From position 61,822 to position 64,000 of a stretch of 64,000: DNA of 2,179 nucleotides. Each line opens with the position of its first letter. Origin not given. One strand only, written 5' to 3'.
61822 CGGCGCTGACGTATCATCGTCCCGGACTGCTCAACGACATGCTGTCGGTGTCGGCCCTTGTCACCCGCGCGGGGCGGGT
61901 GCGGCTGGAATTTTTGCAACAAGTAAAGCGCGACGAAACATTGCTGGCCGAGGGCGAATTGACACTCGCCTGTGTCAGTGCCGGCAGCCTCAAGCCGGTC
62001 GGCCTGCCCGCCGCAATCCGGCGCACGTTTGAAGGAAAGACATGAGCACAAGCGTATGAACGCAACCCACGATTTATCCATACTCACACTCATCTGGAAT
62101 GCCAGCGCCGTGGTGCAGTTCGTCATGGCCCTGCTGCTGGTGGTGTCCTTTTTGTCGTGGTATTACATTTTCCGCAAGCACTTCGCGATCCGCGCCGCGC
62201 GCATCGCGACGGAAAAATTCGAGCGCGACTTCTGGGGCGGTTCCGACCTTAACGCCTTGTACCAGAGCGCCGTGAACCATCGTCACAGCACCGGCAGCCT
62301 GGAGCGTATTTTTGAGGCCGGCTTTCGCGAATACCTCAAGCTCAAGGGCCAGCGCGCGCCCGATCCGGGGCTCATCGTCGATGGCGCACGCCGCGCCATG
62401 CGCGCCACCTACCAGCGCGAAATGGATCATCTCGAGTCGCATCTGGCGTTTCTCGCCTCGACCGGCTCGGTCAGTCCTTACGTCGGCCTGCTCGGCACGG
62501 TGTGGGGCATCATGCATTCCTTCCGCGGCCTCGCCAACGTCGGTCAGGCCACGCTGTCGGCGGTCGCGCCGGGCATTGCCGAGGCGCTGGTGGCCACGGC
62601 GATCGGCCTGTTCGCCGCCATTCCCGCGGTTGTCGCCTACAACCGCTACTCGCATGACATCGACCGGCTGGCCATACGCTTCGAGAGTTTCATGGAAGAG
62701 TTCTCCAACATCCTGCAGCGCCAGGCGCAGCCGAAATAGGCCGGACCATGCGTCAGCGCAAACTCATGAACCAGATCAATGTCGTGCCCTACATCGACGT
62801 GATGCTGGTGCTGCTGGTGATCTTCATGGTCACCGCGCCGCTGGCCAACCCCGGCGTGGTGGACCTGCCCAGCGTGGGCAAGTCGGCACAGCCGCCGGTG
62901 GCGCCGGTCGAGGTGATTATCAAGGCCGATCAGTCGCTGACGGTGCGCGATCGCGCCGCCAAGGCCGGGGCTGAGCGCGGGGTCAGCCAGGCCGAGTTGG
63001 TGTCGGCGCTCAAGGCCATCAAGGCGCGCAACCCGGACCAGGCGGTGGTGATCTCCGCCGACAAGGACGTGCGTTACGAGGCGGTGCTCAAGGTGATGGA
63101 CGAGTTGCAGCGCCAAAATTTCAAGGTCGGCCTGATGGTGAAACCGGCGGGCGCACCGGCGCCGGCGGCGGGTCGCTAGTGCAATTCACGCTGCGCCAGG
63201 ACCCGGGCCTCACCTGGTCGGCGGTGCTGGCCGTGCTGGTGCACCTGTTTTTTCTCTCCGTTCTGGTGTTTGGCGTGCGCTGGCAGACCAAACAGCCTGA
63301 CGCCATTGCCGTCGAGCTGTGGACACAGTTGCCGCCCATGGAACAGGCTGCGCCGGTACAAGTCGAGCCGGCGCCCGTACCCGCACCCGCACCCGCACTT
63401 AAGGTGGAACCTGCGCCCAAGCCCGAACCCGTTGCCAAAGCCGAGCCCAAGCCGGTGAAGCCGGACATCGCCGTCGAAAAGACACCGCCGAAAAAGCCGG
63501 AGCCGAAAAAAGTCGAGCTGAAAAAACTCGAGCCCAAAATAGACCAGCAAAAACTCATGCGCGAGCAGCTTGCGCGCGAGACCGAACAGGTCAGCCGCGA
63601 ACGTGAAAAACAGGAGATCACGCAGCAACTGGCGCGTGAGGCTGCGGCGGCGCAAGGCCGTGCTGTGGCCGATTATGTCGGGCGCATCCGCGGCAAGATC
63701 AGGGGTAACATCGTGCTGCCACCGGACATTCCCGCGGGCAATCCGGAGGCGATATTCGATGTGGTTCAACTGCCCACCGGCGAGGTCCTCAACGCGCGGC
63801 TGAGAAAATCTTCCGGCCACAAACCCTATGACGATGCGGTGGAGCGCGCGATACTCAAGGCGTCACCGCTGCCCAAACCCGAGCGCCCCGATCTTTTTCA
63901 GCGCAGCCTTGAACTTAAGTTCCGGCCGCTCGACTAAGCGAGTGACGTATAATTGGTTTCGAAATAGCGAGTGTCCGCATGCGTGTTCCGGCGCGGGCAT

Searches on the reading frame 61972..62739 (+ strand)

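Call 90: search_protein_families(library=pfam, proteins=[window:61972-62739:+], max_evalue=0.0001)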
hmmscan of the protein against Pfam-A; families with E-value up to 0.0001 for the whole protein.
window:61972-62739:+ (255 aa): 1 family
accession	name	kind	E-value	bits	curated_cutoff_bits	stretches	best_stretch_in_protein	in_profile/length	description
PF01618.21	MotA_ExbB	-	1.5e-39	135.1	22.9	1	109-238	5-126/127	MotA/TolQ/ExbB proton channel family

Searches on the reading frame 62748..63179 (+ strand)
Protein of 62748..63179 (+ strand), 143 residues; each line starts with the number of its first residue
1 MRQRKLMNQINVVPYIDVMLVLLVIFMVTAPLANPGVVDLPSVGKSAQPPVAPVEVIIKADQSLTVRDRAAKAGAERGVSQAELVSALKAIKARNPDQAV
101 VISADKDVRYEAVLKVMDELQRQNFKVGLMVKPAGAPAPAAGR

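Call 90: search_protein_families(library=pfam, proteins=[window:62748-63179:+], max_evalue=0.0001)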
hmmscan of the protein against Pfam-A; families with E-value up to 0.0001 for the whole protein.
window:62748-63179:+ (143 aa): 1 family
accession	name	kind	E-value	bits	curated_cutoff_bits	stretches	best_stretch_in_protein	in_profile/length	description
PF02472.21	ExbD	-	1.5e-27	96.7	25.4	1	4-133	2-127/128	Biopolymer transport protein ExbD/TolR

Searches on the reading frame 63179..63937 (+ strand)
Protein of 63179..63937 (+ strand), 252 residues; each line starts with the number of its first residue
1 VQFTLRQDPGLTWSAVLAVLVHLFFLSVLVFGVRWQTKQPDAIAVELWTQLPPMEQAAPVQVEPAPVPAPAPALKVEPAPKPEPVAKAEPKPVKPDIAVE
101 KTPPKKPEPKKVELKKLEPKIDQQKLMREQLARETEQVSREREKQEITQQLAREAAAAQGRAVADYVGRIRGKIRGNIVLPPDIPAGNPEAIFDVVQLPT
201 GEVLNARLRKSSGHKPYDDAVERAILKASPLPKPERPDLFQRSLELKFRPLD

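Call 90: search_protein_families(library=pfam, proteins=[window:63179-63937:+], max_evalue=0.0001)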
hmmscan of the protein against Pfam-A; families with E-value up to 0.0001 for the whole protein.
window:63179-63937:+ (252 aa): 1 family
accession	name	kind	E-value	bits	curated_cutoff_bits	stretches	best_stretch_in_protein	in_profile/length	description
PF13103.11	TonB_2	-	7.1e-18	65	22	1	164-247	2-84/85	TonB C terminal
